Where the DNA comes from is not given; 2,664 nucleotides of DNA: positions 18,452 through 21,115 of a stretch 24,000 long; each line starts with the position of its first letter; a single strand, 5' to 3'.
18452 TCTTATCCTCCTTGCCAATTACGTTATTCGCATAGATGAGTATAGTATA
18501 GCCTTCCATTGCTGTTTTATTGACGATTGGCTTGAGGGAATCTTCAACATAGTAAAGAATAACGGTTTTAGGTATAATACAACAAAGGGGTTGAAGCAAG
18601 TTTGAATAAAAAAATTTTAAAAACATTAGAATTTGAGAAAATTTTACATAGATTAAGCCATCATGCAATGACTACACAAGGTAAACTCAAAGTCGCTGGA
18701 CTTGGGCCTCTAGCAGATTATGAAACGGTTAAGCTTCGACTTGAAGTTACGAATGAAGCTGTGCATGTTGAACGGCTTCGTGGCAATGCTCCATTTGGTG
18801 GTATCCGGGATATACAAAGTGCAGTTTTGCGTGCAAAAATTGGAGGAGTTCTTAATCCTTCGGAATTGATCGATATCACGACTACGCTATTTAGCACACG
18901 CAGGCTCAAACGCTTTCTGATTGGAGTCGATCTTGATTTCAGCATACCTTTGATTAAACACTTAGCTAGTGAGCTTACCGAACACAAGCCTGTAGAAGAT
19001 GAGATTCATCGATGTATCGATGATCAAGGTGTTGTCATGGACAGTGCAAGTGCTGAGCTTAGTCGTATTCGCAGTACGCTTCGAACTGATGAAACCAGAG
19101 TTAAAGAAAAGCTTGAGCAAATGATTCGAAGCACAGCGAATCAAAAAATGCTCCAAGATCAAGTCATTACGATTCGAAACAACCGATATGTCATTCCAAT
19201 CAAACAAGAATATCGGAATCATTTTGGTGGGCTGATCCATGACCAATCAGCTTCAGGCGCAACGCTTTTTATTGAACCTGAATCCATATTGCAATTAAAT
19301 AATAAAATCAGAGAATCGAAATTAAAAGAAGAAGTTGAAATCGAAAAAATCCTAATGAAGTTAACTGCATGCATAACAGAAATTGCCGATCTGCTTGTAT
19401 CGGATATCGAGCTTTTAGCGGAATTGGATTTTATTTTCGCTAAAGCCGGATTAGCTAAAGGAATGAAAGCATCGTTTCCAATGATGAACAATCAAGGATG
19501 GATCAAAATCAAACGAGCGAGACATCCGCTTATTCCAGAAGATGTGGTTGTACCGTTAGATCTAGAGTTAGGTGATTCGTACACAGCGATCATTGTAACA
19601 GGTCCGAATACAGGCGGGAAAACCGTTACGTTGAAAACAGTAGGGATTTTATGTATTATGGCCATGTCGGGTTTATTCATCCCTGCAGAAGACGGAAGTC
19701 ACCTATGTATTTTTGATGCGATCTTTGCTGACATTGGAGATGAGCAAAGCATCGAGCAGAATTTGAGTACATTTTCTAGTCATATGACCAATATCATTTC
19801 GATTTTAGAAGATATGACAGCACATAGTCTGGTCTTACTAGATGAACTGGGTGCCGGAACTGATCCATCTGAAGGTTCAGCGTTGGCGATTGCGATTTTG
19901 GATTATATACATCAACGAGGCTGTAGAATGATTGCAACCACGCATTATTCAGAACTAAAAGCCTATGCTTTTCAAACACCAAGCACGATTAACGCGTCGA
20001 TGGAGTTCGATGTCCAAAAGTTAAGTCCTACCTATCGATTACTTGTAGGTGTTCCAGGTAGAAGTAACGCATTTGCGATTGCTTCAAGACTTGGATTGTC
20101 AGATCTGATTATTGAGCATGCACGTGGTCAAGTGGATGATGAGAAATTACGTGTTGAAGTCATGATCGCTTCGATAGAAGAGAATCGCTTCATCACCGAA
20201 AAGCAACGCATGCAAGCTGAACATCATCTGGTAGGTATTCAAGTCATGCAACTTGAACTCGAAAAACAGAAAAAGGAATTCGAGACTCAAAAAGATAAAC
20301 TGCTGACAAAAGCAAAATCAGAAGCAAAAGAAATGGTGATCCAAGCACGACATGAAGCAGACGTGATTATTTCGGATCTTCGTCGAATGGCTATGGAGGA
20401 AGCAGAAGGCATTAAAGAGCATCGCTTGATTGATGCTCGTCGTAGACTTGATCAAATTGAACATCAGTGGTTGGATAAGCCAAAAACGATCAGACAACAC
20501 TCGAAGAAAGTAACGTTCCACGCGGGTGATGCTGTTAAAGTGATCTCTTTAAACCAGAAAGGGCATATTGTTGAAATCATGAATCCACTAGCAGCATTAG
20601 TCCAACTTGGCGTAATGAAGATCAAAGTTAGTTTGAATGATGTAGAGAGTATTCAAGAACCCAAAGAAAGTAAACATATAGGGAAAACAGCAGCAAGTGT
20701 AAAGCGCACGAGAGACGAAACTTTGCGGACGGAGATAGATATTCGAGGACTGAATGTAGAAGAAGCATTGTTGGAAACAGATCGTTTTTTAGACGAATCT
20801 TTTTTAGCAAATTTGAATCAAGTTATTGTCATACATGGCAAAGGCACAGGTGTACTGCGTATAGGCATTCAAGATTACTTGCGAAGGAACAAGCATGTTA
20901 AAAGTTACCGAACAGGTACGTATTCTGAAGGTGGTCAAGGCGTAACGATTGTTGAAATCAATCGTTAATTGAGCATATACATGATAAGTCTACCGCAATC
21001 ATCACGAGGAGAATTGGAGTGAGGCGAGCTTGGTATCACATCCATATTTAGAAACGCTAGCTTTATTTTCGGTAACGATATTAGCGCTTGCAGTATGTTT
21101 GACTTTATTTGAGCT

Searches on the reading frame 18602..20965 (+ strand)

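Call 61: search_protein_families(library=pfam, proteins=[window:18602-20965:+], max_evalue=0.001)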
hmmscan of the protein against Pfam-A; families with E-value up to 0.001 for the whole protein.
window:18602-20965:+ (788 aa): 3 families
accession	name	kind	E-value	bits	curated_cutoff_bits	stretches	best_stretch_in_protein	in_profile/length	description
PF00488.27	MutS_V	-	4.9e-38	131.4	30.2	1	330-510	1-183/188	MutS domain V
PF01713.27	Smr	-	1.5e-25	89.6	25.7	1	712-786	1-76/77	Smr domain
PF20297.4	MSSS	-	2.1e-10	40.6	26.8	1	641-681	1-42/42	MutS2 and Smr-associated SH3 domain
